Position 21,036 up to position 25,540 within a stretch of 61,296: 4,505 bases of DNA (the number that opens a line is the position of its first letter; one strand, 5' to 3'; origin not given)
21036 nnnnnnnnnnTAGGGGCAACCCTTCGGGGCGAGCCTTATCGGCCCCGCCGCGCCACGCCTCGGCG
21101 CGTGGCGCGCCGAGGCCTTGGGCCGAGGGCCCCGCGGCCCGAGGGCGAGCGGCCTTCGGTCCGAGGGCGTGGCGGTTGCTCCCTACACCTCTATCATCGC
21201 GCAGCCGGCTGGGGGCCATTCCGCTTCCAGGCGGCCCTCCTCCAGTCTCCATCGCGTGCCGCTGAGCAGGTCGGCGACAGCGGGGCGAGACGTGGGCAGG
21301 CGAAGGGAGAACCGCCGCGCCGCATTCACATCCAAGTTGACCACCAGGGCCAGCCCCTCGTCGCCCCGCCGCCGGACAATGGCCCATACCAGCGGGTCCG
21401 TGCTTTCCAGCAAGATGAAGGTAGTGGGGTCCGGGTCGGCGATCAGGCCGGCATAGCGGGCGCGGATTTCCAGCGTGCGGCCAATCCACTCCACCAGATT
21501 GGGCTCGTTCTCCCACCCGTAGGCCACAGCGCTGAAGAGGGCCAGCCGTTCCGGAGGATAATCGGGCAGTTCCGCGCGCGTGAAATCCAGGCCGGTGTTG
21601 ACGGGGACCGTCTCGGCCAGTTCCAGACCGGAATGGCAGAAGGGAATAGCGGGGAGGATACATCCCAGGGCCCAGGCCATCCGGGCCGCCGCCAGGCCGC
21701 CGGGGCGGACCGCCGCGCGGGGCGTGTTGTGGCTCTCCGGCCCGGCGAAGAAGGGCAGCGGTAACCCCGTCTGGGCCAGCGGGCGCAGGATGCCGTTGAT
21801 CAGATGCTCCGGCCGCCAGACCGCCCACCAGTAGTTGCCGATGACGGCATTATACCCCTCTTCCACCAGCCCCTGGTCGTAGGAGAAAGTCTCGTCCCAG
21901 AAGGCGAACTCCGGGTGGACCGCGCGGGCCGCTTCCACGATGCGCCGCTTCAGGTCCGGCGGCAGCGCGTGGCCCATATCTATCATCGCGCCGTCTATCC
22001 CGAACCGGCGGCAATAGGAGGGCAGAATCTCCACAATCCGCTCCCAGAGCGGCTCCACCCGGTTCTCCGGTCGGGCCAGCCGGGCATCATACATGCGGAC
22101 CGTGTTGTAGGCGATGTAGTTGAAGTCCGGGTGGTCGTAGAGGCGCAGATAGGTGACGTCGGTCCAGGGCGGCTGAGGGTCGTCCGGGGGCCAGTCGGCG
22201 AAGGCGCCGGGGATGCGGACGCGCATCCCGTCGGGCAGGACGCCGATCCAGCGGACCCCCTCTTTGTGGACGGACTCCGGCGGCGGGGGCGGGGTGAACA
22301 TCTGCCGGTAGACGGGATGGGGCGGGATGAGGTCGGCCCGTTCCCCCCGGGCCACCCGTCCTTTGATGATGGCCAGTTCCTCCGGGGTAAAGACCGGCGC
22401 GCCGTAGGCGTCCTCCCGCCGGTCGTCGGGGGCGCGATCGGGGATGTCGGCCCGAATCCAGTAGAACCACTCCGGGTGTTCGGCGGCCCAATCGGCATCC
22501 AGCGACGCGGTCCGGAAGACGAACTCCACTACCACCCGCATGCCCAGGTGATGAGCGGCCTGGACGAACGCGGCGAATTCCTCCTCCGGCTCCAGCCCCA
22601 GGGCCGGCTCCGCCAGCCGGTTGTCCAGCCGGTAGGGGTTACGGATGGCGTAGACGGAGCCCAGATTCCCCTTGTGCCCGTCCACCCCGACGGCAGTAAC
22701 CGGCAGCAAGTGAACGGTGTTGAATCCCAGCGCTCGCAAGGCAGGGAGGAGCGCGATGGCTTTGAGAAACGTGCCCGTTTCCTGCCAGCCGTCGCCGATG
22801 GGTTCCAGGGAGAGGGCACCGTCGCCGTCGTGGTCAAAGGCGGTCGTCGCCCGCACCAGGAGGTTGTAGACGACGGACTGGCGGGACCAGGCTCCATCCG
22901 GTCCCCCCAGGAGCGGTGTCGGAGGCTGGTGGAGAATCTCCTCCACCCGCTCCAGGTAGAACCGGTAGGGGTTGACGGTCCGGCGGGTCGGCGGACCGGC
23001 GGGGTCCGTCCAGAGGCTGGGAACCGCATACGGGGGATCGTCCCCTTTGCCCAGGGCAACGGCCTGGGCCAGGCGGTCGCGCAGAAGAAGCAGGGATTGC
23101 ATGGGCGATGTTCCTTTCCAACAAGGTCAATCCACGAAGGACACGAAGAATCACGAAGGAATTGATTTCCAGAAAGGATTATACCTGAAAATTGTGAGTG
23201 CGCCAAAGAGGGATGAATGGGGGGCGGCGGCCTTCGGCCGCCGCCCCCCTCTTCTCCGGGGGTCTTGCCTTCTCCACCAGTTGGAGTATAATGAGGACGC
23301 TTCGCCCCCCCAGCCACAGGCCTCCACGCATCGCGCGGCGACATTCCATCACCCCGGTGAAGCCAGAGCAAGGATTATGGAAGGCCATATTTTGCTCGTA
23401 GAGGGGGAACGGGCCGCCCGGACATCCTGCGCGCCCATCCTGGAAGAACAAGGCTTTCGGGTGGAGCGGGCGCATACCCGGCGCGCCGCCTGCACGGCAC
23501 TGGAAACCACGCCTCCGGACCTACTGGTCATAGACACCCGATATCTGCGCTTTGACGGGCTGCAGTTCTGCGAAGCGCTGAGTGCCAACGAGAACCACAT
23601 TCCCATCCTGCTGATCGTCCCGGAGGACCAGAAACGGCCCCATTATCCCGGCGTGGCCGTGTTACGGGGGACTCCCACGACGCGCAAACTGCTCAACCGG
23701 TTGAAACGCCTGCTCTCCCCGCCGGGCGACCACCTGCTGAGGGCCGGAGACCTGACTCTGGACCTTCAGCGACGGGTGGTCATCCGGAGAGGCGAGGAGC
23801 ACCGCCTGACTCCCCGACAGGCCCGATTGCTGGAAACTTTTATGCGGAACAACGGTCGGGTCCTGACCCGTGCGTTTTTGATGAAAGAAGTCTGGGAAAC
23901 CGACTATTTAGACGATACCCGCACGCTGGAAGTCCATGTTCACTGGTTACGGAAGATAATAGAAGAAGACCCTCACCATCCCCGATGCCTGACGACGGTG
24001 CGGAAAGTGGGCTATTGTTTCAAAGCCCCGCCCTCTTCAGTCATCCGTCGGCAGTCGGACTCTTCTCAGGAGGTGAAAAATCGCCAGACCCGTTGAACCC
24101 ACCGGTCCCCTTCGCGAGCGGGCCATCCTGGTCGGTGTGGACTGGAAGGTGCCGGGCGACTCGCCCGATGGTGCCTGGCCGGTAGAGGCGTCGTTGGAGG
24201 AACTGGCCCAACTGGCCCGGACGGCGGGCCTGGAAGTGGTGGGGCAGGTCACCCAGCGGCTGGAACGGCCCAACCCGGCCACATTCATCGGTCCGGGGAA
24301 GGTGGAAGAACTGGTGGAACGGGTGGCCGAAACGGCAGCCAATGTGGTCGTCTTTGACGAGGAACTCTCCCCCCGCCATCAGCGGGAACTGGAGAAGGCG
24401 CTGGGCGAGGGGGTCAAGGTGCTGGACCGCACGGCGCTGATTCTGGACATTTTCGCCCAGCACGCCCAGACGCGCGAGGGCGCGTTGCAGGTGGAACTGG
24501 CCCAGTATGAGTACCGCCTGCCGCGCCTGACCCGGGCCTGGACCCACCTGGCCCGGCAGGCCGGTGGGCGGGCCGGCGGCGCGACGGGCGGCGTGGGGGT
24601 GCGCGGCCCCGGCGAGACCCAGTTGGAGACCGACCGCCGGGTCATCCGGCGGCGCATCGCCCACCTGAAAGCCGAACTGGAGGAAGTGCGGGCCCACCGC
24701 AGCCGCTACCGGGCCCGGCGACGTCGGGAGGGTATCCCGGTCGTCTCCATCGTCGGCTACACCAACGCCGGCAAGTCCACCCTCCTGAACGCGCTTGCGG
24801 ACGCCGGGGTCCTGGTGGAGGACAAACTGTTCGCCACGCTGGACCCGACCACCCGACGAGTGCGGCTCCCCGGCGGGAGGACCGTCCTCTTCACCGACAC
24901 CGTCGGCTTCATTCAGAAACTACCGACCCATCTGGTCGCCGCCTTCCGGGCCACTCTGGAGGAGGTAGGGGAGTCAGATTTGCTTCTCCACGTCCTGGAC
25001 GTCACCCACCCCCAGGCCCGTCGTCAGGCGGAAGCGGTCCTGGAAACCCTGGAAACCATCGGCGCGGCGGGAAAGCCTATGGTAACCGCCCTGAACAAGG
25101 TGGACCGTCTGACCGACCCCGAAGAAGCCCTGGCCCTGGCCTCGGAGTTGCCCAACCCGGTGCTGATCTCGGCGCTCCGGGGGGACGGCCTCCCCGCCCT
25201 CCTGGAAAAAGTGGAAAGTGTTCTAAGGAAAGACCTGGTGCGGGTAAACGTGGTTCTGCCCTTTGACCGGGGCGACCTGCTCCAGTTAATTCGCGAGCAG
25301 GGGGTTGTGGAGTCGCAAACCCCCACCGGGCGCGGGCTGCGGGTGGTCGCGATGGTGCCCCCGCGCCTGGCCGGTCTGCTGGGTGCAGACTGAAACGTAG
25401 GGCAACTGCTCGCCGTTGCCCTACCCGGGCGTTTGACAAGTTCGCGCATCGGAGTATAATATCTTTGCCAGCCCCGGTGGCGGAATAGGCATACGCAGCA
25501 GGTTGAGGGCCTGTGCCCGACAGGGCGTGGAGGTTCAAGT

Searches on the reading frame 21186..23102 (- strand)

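Call 63: search_protein_families(library=pfam, proteins=[window:21186-23102:-], max_evalue=0.001)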
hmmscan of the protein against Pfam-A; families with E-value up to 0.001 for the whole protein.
window:21186-23102:- (639 aa): 1 family
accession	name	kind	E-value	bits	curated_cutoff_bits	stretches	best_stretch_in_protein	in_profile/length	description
PF14701.12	hDGE_amylase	-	1.3e-06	28.2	27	1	121-214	30-118/439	Glycogen debranching enzyme, glucanotransferase domain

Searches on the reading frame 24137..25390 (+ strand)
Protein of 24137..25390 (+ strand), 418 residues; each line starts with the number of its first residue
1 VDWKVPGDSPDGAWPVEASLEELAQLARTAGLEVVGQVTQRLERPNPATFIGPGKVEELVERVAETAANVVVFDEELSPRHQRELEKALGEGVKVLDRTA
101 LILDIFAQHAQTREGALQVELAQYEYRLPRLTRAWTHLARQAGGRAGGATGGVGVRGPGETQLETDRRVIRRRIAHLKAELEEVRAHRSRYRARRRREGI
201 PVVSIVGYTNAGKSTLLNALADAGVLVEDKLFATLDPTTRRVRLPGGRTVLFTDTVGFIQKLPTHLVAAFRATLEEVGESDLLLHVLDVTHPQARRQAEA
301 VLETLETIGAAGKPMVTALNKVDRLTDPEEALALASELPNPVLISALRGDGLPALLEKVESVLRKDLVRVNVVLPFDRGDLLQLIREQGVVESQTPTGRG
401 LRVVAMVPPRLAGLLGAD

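Call 63: search_protein_families(library=pfam, proteins=[window:24137-25390:+], max_evalue=0.001)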
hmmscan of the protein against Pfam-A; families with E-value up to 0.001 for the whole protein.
window:24137-25390:+ (418 aa): 8 families
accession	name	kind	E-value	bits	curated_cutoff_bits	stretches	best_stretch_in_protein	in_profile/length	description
PF13167.11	GTP-bdg_N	-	3.5e-33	114.5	25.4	1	17-107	1-89/89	GTP-binding GTPase N-terminal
PF16360.10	GTP-bdg_M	-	3.3e-30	104.9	29.5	1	109-195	1-79/79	GTP-binding GTPase Middle Region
PF01926.29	MMR_HSR1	-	2.5e-22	79.6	21.9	1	203-321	2-113/113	50S ribosome-binding GTPase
PF19275.4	HflX_C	-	4e-08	33.6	26.4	1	335-395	6-66/102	HflX C-terminal domain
PF13191.12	AAA_16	-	6.3e-06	27.2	32.6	1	182-339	7-160/167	AAA ATPase domain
PF02421.24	FeoB_N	-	1.7e-05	24.8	27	1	203-358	3-155/156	Ferrous iron transport protein B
PF00350.29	Dynamin_N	-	5.7e-05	23.6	27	0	203-238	1-36/168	Dynamin family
PF00009.33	GTP_EFTU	-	8.1e-05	22.7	26.5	0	281-362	94-185/188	Elongation factor Tu GTP binding domain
